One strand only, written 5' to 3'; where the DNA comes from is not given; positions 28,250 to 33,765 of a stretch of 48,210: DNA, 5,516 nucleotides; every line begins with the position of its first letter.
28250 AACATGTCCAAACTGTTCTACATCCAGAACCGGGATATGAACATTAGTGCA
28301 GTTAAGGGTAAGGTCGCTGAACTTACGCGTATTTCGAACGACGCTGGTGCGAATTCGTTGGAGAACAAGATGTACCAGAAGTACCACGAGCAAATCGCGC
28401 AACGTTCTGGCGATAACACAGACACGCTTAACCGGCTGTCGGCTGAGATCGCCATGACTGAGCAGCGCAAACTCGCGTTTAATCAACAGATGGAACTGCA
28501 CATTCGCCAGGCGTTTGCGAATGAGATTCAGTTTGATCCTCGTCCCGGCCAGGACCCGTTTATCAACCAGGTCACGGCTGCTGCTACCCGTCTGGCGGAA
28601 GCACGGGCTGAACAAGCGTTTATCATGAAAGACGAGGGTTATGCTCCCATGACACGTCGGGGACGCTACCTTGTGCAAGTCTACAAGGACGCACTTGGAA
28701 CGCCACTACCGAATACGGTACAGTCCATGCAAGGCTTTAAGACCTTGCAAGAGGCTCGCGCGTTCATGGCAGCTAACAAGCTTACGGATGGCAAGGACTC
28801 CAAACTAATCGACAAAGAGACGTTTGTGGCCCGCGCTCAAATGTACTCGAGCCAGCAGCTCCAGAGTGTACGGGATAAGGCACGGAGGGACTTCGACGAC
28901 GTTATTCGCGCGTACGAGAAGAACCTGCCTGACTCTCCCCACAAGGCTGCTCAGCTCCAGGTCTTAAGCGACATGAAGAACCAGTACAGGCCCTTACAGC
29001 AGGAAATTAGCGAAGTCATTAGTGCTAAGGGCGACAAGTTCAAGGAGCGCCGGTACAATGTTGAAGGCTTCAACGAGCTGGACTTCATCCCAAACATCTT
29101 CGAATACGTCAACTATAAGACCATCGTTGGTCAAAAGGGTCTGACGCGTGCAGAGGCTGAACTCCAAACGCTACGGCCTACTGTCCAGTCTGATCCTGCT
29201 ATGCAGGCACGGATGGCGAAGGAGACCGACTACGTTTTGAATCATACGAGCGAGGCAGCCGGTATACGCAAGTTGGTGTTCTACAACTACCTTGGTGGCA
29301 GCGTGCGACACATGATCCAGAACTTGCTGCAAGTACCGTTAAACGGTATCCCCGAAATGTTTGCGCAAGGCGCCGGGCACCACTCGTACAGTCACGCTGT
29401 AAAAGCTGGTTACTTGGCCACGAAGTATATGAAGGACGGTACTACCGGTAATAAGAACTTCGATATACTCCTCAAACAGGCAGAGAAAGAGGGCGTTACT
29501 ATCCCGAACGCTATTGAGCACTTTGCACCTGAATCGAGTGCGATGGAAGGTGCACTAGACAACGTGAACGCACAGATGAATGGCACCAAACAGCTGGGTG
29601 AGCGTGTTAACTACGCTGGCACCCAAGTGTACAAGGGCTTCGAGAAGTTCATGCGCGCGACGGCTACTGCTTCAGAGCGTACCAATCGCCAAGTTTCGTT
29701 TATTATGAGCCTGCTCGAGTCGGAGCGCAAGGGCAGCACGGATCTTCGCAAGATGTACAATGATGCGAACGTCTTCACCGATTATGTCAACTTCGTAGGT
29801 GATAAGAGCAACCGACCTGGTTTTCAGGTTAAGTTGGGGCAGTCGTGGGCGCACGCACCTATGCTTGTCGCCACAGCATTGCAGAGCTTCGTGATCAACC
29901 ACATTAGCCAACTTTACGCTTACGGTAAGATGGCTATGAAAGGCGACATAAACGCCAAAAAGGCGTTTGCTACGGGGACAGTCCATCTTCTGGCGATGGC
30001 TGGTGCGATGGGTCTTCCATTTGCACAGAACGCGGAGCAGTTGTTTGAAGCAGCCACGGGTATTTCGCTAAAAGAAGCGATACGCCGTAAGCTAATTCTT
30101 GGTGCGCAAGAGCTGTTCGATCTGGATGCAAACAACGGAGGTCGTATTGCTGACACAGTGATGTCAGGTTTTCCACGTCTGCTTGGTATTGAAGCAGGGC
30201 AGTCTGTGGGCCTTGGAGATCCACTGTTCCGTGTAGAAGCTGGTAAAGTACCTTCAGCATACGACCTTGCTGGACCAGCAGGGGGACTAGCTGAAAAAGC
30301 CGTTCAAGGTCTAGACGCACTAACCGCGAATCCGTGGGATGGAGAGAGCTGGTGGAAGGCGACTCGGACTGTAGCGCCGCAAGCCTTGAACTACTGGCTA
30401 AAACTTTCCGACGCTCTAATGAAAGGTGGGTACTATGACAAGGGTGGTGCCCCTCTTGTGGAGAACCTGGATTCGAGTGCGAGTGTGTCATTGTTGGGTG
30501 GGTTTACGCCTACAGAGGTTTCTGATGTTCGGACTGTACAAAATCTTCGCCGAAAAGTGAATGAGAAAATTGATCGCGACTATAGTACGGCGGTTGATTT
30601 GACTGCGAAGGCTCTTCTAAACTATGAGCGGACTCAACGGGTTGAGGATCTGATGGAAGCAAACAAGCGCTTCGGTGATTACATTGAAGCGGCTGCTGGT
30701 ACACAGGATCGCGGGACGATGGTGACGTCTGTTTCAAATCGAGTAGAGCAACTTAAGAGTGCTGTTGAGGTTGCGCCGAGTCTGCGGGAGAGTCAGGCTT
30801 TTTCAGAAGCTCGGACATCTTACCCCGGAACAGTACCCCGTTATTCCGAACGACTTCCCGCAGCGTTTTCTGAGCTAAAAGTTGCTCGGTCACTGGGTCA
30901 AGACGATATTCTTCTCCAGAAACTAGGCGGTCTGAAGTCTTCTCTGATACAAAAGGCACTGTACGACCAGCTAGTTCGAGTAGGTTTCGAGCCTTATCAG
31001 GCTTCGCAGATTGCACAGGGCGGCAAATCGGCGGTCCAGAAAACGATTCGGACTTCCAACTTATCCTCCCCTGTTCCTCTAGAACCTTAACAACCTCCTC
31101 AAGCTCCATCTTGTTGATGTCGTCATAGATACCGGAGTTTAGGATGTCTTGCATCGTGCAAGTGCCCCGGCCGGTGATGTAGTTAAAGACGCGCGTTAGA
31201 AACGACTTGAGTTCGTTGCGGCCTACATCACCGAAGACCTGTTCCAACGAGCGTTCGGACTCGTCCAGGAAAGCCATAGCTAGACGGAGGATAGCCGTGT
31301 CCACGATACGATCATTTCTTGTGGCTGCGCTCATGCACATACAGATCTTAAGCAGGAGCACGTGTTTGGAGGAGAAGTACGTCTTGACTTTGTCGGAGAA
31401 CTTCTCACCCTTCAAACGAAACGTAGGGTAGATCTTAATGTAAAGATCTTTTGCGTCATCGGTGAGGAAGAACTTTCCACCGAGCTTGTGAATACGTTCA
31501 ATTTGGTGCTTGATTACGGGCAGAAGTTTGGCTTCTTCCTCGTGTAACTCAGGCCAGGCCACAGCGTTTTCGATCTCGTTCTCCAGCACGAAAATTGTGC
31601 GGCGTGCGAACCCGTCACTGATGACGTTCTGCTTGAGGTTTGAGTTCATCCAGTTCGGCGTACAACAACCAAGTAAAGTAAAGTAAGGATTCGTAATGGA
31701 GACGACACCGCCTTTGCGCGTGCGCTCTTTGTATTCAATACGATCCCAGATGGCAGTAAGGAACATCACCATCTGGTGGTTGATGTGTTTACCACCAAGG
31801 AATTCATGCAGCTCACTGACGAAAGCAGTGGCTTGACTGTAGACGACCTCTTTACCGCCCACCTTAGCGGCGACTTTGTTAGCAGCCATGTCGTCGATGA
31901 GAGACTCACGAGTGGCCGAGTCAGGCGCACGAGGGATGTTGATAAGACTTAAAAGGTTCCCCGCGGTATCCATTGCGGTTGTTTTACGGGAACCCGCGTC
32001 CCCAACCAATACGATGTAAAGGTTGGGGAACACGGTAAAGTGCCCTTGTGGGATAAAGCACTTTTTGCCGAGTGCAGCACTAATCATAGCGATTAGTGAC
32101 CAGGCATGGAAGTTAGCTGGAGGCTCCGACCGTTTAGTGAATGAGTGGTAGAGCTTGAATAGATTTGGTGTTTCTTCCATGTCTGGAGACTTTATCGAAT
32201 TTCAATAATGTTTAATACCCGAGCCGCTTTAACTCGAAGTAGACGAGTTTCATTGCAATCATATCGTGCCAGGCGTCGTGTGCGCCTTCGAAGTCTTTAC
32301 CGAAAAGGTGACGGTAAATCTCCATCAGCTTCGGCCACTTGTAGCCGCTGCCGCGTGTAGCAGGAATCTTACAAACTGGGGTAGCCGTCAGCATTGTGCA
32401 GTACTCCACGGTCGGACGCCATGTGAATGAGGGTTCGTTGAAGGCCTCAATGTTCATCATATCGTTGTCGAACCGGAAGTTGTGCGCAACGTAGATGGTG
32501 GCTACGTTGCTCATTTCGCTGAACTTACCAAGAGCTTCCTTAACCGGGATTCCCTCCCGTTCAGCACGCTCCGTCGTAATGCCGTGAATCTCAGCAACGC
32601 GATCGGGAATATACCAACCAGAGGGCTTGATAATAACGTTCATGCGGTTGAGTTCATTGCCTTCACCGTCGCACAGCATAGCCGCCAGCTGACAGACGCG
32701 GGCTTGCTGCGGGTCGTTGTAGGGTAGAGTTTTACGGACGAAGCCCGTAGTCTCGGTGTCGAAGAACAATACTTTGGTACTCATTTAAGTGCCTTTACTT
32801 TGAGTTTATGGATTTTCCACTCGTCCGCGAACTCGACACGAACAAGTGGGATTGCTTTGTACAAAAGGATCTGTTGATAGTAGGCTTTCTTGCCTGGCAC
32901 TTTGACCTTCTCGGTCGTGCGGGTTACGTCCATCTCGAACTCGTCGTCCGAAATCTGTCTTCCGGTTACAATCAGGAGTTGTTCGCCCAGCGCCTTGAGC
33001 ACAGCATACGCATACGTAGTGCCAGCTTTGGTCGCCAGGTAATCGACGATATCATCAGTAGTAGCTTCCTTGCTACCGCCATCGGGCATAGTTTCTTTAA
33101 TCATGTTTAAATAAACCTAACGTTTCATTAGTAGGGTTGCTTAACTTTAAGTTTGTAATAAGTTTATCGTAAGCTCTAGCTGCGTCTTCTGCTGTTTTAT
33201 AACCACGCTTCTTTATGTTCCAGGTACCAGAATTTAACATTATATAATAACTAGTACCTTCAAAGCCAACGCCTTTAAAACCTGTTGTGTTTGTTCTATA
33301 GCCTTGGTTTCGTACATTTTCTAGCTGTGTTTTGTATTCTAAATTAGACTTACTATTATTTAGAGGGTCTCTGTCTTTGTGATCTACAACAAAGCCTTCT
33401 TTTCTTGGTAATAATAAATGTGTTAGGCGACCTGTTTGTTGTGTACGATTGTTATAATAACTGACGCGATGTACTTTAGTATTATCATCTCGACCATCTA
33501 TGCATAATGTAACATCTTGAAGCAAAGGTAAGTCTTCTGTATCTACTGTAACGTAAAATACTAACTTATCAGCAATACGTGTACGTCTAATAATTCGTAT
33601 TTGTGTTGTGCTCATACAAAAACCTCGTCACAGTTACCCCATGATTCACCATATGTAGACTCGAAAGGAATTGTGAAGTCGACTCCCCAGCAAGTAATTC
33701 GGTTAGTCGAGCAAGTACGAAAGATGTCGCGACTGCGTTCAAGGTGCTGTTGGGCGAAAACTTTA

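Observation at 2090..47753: A 24-bp near-palindrome, 12 copies, marking gene junctions around the whole genome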

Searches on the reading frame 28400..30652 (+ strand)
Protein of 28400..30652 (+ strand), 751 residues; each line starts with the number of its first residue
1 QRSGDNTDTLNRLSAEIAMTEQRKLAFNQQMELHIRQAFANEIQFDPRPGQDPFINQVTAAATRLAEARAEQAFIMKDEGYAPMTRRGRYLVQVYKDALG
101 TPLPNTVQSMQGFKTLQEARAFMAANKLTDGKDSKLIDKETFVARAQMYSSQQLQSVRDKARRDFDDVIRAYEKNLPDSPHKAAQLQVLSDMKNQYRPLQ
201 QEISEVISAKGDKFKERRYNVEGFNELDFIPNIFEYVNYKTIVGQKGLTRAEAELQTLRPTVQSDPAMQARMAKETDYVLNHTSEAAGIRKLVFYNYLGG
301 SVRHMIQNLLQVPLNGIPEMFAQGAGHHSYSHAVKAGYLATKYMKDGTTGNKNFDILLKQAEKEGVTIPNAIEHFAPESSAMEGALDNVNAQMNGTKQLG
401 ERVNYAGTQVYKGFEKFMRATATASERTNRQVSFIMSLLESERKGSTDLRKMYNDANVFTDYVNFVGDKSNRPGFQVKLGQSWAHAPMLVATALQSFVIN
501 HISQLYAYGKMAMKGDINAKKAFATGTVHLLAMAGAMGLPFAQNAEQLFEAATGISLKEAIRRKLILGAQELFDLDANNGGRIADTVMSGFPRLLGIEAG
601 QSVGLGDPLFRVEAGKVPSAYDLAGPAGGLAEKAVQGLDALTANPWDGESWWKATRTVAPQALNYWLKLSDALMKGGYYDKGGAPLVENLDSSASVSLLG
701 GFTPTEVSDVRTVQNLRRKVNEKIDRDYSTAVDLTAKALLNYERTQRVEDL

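Call 89: search_protein_representatives(protein=window:28400-30652:+)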
Query: 751 residues. Proteins with E-value up to 0.001 (for the whole library): 444; up to 1e-10: 159; up to 1e-30: 54. The best 150 are listed.
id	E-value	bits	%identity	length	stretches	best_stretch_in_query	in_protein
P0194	0.0e+00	1129.5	67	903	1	13-750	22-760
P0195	0.0e+00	1043.7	63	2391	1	6-750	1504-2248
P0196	5.8e-250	848.0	54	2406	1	15-747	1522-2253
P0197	3.4e-227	772.8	65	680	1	221-749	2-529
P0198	5.7e-206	702.6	47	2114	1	23-744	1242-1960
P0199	5.4e-203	692.8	46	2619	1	6-749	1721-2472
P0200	8.5e-196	669.0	45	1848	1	10-750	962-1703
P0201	1.4e-176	605.5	43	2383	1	11-751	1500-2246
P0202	1.5e-174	598.8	41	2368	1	7-745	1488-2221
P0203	1.5e-172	592.2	41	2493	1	10-743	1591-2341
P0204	5.4e-168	577.1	42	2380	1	19-745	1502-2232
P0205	7.8e-167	573.3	42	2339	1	26-745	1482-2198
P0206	1.1e-163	562.9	42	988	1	10-744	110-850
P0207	1.6e-160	552.4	40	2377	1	10-745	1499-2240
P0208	3.2e-157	541.5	41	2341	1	13-741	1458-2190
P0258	9.3e-20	87.2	29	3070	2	219-713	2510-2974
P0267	3.0e-18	82.2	30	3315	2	268-714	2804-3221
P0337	2.1e-11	59.6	28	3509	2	261-720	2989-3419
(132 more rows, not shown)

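Call 90: search_protein_families(library=pfam, proteins=[P0267, P0258, P0337], max_evalue=0.001)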
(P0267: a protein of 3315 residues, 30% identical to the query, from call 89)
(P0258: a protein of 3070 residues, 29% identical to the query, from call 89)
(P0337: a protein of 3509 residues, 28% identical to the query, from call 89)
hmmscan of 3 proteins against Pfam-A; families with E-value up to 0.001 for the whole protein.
P0267 (3315 aa): 1 family
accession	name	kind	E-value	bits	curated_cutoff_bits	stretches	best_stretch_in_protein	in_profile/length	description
PF18760.7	ART-PolyVal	-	0.00067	20.9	31.2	0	2033-2076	9-46/140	ADP-Ribosyltransferase in polyvalent proteins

P0258 (3070 aa): 4 families
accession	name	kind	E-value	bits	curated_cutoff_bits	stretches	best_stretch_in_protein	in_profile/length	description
PF13871.12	Helicase_C_4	-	1.9e-21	77.5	30.5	1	1039-1199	15-181/271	C-terminal domain on Strawberry notch homologue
PF13872.12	AAA_34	-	7.5e-13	48.5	27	1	606-837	61-295/306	P-loop containing NTP hydrolase pore-1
PF04002.20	RadC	-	1.9e-08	34.7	22.1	1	1777-1828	61-116/121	RadC-like JAB domain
PF04851.21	ResIII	-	3.3e-05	24.3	22.5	1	596-760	13-151/164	Type III restriction enzyme, res subunit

P0337 (3509 aa): 4 families
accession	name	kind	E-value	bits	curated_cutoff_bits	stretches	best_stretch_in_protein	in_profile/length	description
PF18823.6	InPase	-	1.2e-52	177.8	26.8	1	685-822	1-135/135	Inorganic Pyrophosphatase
PF18812.6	PBECR3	-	1e-17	64.5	30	1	2401-2514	7-113/115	phage-Barnase-EndoU-ColicinE5/D-RelE like nuclease3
PF18809.6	PBECR1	-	3.1e-07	31.3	27.6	1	1109-1197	2-101/104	phage-Barnase-EndoU-ColicinE5/D-RelE like nuclease1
PF05175.20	MTS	-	0.00014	22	23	1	1896-1991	35-140/170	Methyltransferase small domain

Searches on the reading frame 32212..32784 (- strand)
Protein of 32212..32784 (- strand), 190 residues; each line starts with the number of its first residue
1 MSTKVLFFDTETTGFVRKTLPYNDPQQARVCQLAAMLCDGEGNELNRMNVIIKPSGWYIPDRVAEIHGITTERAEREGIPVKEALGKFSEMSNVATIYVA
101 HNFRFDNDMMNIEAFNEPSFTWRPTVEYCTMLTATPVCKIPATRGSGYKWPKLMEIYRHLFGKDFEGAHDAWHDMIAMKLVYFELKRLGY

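Call 10: search_protein_families(library=phrogs, proteins=[window:32212-32784:-], max_evalue=0.001)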
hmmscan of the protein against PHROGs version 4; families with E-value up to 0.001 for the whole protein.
window:32212-32784:- (190 aa): 1 family
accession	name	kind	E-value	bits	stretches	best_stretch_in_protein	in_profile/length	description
phrog_192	-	DNA, RNA and nucleotide metabolism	1.2e-29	104.8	1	1-187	104-272/397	DNA polymerase exonuclease subunit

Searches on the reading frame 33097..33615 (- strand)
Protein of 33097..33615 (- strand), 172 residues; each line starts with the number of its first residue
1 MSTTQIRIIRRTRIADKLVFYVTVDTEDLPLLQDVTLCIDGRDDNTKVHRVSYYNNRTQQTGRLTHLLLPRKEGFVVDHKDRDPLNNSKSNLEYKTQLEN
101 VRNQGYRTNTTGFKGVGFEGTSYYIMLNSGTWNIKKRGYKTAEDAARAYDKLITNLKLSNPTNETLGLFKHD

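Call 10: search_protein_families(library=phrogs, proteins=[window:33097-33615:-], max_evalue=0.001)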
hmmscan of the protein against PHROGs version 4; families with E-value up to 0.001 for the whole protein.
window:33097-33615:- (172 aa): 7 families
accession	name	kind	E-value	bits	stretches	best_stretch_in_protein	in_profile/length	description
phrog_99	-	DNA, RNA and nucleotide metabolism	5.9e-17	63.4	1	73-153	174-256/383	HNH endonuclease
phrog_4578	-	DNA, RNA and nucleotide metabolism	1.3e-11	45.5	1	72-156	27-114/130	HNH endonuclease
phrog_59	-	DNA, RNA and nucleotide metabolism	2.5e-09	38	1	70-149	203-256/423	HNH endonuclease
phrog_3593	-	DNA, RNA and nucleotide metabolism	6.7e-06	26.9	1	73-160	109-200/210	HNH endonuclease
phrog_959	-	DNA, RNA and nucleotide metabolism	1.1e-05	26.2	1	70-106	71-112/138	HNH endonuclease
phrog_1492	-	DNA, RNA and nucleotide metabolism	9.9e-05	22.6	1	70-102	125-157/414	HNH endonuclease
phrog_36769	-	unknown function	0.00046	20.6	1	74-154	256-345/367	-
